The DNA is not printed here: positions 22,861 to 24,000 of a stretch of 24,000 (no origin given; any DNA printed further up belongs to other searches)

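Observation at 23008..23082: The HNH stop codon is followed immediately and in frame by Z1-helicase coding sequence, and the Z1 protein has almost no N-terminus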

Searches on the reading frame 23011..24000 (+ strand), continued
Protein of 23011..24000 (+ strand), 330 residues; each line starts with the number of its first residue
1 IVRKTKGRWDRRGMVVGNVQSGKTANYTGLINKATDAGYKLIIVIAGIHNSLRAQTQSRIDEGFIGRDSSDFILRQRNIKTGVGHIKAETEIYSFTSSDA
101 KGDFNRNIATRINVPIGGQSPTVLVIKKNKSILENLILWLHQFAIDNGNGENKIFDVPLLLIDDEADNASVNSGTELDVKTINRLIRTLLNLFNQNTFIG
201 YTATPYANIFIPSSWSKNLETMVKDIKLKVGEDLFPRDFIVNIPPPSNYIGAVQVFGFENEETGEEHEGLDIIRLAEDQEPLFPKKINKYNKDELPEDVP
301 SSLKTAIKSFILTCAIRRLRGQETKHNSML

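Call 71: predict_structure(alignment_id=A5)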
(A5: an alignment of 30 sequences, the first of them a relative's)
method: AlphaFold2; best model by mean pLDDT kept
length: 458 residues; sequences in the alignment: 30
mean_pLDDT: 79.4   pTM: 0.73
mean pLDDT of the five models: 79.4, 78.6, 78.1, 76.2, 75.9
residues with pLDDT >= 90: 137; 70-90: 209; 50-70: 85; < 50: 27
segments of 3 or more residues with pLDDT < 50: 287-296, 324-327, 449-458
pLDDT, mean of each block of 10 residues (from residue 1): 82 83 86 89 87 75 76 86 94 88 83 93 90 73 87 96 83 90 92 89 93 79 82 85 89 93 89 94 59 57 92 90 49 75 86 81 64 65 62 62 66 70 78 72 53 38
secondary structure, 60 per line:
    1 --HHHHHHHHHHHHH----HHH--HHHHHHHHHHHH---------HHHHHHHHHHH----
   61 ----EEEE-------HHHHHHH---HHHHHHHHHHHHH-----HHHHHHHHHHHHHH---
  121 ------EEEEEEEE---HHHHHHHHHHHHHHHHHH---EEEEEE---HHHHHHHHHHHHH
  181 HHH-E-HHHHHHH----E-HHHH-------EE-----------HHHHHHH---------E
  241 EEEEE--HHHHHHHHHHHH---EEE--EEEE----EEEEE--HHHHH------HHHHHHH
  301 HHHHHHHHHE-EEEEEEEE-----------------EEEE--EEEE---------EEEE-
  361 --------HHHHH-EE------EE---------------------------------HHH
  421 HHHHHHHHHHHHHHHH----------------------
elements in order: H3-15 H25-36 H46-56 E65-68 H76-82 H86-98 H104-117 E127-134 H138-155 E159-164 H168-183 H187-193 H200-203 H224-230 E240-245 H248-259 E263-265 E268-271 E276-280 H283-287 H294-309 E312-319 E337-340 E343-346 E356-359 H369-373 H418-436
